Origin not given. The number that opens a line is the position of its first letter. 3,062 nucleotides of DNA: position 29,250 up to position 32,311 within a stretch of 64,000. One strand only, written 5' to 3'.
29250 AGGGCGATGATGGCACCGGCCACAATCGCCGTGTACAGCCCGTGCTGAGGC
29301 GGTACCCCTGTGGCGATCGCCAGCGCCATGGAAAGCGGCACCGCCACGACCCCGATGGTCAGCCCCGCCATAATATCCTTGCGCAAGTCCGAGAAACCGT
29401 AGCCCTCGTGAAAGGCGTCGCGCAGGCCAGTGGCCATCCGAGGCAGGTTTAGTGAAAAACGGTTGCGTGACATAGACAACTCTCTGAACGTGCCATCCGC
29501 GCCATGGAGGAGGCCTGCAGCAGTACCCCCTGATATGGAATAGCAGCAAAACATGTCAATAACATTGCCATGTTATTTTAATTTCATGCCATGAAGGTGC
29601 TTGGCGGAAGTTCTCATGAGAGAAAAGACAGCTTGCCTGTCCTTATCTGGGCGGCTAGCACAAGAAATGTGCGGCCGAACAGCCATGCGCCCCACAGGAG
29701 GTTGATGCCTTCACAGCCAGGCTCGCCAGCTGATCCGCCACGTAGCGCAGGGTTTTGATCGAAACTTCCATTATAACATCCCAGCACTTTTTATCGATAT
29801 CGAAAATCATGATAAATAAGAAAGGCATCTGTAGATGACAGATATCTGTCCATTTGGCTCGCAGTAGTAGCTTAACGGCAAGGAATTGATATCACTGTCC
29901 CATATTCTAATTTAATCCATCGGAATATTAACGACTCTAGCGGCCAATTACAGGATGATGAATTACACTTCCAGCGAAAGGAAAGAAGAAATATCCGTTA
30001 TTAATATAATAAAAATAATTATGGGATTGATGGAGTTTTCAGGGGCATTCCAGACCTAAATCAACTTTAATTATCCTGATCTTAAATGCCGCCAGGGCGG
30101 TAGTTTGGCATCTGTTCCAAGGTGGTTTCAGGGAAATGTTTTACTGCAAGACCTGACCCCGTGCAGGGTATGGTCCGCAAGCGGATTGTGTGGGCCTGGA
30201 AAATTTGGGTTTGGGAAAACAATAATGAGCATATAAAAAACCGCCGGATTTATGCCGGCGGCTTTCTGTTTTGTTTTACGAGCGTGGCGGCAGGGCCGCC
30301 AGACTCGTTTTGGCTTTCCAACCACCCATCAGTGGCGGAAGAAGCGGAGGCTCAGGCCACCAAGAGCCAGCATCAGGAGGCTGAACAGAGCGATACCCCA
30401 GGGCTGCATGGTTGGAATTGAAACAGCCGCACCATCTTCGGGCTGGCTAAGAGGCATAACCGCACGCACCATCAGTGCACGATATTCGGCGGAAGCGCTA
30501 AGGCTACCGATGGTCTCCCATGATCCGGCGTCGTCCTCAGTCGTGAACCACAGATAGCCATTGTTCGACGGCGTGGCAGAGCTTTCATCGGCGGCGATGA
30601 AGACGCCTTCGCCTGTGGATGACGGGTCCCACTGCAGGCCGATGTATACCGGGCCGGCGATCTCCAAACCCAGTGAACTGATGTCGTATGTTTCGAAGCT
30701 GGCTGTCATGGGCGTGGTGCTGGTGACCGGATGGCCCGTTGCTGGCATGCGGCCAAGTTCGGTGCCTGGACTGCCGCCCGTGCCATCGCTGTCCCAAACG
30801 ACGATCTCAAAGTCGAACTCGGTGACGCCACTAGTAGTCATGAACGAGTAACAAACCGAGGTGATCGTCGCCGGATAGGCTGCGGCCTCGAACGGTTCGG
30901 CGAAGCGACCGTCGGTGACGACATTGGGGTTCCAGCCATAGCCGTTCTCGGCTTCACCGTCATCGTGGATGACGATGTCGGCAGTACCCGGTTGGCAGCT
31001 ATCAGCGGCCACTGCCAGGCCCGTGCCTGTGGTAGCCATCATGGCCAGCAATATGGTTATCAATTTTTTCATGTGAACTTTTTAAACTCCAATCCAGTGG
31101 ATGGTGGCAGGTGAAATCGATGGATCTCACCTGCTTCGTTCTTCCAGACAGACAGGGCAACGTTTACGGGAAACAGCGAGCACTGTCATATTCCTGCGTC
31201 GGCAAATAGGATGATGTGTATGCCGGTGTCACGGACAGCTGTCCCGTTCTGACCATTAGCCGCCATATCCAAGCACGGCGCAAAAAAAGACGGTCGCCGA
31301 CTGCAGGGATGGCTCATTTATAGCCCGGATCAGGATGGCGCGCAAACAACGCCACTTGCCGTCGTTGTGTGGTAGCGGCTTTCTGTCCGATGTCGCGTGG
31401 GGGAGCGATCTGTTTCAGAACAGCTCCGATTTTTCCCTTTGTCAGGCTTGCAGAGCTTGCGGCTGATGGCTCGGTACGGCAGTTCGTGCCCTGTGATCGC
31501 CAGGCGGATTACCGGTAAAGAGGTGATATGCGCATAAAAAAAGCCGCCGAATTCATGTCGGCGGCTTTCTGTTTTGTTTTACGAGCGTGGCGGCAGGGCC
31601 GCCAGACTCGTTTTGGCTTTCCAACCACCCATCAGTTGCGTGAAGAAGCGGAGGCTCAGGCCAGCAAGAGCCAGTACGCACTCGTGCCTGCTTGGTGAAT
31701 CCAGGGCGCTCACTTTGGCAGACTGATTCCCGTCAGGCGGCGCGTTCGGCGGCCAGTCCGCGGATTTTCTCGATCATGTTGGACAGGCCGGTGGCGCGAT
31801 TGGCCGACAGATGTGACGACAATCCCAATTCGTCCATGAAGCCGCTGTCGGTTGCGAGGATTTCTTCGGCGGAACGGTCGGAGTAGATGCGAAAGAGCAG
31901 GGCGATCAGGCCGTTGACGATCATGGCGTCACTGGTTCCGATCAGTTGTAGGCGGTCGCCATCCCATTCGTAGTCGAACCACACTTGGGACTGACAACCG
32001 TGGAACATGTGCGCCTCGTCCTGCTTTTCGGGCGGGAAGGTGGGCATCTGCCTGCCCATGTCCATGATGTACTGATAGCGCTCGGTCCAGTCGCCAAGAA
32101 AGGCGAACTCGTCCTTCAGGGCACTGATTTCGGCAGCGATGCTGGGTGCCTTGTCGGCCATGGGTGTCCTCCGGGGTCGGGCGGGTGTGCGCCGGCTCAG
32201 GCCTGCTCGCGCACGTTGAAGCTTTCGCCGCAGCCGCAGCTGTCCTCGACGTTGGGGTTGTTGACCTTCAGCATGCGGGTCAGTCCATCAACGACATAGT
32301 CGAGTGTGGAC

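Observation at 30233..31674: Duplicated 3' module brackets a 1.3-kb surface-protein cassette; compensatory change in its terminator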

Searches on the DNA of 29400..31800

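Call 31: search_rna_families(source=window, start=29400, end=31800, threshold=evalue, max_evalue=1)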
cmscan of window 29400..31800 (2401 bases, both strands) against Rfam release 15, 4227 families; matches with E-value up to 1: 3.
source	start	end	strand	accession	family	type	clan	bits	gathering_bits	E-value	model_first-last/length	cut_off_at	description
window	31534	31613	-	RF00506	Thr_leader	Cis-reg; leader;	-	21.5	55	0.52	1-118/118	no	Threonine operon leader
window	30895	30964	-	RF01274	sR45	Gene; snRNA; snoRNA; CD-box;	-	19.9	40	0.22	1-55/55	no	Small nucleolar RNA sR45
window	31537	31641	-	RF02552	RcsR1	Gene; sRNA;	-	19.1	60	0.86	1-96/96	no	RcsR1 sRNA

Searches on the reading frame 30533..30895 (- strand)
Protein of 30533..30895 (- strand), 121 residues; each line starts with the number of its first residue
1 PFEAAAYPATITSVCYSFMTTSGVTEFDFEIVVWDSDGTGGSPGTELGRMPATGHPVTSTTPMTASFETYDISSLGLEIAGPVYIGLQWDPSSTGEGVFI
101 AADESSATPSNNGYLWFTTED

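Call 70: find_homologous_proteins(query=window:30533-30895:-, max_evalue=0.00001)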
Query window:30533-30895:-: 8 candidates shared short words with the query, none scored E <= 0.00001.

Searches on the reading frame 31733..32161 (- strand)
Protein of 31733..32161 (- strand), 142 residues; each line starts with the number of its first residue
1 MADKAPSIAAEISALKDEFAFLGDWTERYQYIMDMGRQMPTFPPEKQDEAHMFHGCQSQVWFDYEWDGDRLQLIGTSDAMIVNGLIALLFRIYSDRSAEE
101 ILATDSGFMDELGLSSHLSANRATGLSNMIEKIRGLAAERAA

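Call 6: search_protein_families(library=ncbifam, proteins=[window:31733-32161:-], max_evalue=0.1)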
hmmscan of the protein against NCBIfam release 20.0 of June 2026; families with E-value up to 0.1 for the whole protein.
window:31733-32161:- (142 aa): 3 families
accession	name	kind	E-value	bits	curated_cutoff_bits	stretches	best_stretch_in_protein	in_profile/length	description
NF006792.0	PRK09296.1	equivalog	1.5e-28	99.3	160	1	18-138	13-135/138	cysteine desulfuration protein SufE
TIGR03391.1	FeS_syn_CsdE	equivalog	4.9e-21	75.2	136.4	1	13-136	13-138/139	cysteine desulfurase sulfur acceptor subunit CsdE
NF011594.0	PRK15019.1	equivalog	3.4e-20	72.8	252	1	13-133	18-140/147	cysteine desulfurase sulfur acceptor subunit CsdE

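Call 36: find_encoding_contigs(protein=window:31733-32161:-, flank=4000, max_places=10)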
Protein window:31733-32161:- (142 aa): 5 contigs read that carry it; 5 places shown.
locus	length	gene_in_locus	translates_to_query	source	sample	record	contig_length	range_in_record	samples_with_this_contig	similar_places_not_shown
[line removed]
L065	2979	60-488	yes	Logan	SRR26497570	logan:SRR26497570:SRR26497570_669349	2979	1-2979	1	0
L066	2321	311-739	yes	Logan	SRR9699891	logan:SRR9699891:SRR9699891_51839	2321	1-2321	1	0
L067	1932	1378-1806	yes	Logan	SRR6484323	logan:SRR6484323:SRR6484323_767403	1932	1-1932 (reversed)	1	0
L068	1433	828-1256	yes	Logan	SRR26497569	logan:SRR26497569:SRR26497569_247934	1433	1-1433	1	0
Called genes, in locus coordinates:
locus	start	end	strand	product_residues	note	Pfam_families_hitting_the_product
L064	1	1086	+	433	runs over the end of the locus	PF19295:SufBD_N (weak), PF01458:SUFBD_core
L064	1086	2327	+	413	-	PF00155:Aminotran_1_2, PF00266:Aminotran_5, PF01053:Cys_Met_Meta_PP (faint)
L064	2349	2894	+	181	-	PF01883:FeS_assembly_P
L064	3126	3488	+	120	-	PF00355:Rieske, PF13806:Rieske_2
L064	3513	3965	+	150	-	PF01521:Fe-S_biosyn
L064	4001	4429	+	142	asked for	PF02657:SufE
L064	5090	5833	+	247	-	-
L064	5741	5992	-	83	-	-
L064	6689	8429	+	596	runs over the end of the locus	PF00916:Sulfate_transp, PF01740:STAS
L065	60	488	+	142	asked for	PF02657:SufE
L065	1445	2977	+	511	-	?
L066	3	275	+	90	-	?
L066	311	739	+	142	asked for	PF02657:SufE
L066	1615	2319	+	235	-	?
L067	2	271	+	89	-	?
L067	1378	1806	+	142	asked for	PF02657:SufE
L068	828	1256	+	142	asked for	PF02657:SufE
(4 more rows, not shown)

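Call 44: list_cluster_members(proteins=[window:31733-32161:-])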
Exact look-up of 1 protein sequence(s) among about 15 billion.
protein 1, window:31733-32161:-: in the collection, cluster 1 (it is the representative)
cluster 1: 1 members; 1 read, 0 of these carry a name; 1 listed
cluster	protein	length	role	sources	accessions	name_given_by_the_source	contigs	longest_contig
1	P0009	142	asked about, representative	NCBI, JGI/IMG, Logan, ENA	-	-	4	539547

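Call 65: find_homologous_proteins(query=window:31733-32161:-, max_evalue=1e-40)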
Query window:31733-32161:- (142 aa): 64 proteins with E <= 1e-40 among 275 candidates.
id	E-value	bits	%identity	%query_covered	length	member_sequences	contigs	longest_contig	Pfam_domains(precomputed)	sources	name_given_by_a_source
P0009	3.4e-89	314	100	100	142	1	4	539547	PF02657.21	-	-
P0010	2.8e-85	301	95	100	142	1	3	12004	PF02657.21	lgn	-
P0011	1.8e-83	295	92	100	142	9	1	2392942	PF02657.21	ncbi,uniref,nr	ncbi:SufE family protein [Guyparkeria hydrothermalis]|uniref:SufE family protein n=1 Tax=Guyparkeria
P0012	1.9e-81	289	92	100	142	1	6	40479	PF02657.21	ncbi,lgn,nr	ncbi:MAG TPA: SufE family protein [Guyparkeria sp.]|nr:SufE family protein [Guyparkeria sp.]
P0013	8.3e-80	283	89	100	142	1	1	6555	PF02657.21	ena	-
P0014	1.9e-78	279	88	100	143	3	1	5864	PF02657.21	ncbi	ncbi:MAG: SufE family protein [Guyparkeria sp.]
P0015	1.2e-77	276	87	100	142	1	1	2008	PF02657.21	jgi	jgi:cysteine desulfuration protein SufE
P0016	3.8e-77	275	87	100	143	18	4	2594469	PF02657.21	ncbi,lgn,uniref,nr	ncbi:SufE family protein [Guyparkeria halophila]|uniref:SufE family protein n=1 Tax=Guyparkeria halo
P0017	5.8e-77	274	87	100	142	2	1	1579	PF02657.21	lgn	-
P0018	6.8e-77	274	87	100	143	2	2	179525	PF02657.21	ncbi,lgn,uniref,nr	ncbi:SufE family protein [Guyparkeria sp. SB14A]|uniref:SufE family protein n=1 Tax=Guyparkeria sp. 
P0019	1.2e-76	273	86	100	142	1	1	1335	PF02657.21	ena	-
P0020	1.1e-75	270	86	100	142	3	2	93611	PF02657.21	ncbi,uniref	ncbi:SufE family protein [Guyparkeria sp.]|uniref:SufE family protein n=1 Tax=Guyparkeria sp. TaxID=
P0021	1.2e-74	267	85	99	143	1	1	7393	PF02657.21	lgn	-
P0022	5.4e-74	264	82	100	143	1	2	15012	PF02657.21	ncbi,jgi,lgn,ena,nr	ncbi:MAG: SufE family protein [Halothiobacillaceae bacterium]|nr:SufE family protein [Halothiobacill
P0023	6.3e-74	264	84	100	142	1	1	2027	PF02657.21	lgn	-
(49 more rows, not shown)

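Call 66: find_encoding_contigs(protein=P0012, flank=6000, max_places=4)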
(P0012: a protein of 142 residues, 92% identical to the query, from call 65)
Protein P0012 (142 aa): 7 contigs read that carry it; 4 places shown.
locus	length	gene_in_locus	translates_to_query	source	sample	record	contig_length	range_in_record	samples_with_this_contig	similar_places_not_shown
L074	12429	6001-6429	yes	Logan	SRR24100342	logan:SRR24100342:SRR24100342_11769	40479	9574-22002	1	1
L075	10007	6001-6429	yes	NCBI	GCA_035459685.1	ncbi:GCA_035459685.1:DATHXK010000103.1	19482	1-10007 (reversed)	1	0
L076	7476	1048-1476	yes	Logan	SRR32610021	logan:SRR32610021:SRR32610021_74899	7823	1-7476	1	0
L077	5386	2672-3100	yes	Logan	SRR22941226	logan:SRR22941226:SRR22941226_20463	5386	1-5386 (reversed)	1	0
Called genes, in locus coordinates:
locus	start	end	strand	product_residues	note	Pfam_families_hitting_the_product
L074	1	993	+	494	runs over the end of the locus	PF19295:SufBD_N, PF01458:SUFBD_core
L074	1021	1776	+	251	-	PF02463:SMC_N (faint), PF00005:ABC_tran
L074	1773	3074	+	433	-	PF19295:SufBD_N (weak), PF01458:SUFBD_core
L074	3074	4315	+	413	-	PF00155:Aminotran_1_2, PF00266:Aminotran_5, PF01053:Cys_Met_Meta_PP (faint)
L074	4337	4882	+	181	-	PF01883:FeS_assembly_P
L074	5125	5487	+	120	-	PF00355:Rieske, PF13806:Rieske_2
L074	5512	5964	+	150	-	PF01521:Fe-S_biosyn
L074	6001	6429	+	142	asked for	PF02657:SufE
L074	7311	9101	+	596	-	PF00916:Sulfate_transp, PF01740:STAS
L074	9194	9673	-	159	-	PF02635:DsrE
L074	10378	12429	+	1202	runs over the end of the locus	PF04257:RecC_N, PF27451:RecC_4th, PF17946:RecC_C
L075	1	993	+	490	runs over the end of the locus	PF19295:SufBD_N, PF01458:SUFBD_core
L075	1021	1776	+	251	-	PF02463:SMC_N (faint), PF00005:ABC_tran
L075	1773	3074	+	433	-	PF19295:SufBD_N (weak), PF01458:SUFBD_core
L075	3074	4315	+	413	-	PF00155:Aminotran_1_2, PF00266:Aminotran_5, PF01053:Cys_Met_Meta_PP (faint)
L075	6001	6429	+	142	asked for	PF02657:SufE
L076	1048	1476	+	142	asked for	PF02657:SufE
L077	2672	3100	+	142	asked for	PF02657:SufE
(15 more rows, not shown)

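Call 67: find_encoding_contigs(protein=P0013, flank=6000, max_places=3)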
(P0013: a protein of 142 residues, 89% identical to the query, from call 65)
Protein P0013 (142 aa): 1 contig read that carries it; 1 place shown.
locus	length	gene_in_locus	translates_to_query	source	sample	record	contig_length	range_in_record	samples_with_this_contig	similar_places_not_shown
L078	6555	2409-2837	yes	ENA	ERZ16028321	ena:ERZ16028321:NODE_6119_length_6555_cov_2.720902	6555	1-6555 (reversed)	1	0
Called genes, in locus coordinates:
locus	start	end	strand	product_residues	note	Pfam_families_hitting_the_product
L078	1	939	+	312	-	?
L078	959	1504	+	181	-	PF01883:FeS_assembly_P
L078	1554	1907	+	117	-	PF00355:Rieske, PF13806:Rieske_2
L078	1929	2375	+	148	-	PF01521:Fe-S_biosyn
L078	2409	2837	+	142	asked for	PF02657:SufE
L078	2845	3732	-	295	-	PF00126:HTH_1, PF03466:LysR_substrate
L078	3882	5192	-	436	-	PF13609:Porin_4 (faint), PF13557:Phenol_MetA_deg (faint)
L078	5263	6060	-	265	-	-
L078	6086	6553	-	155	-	?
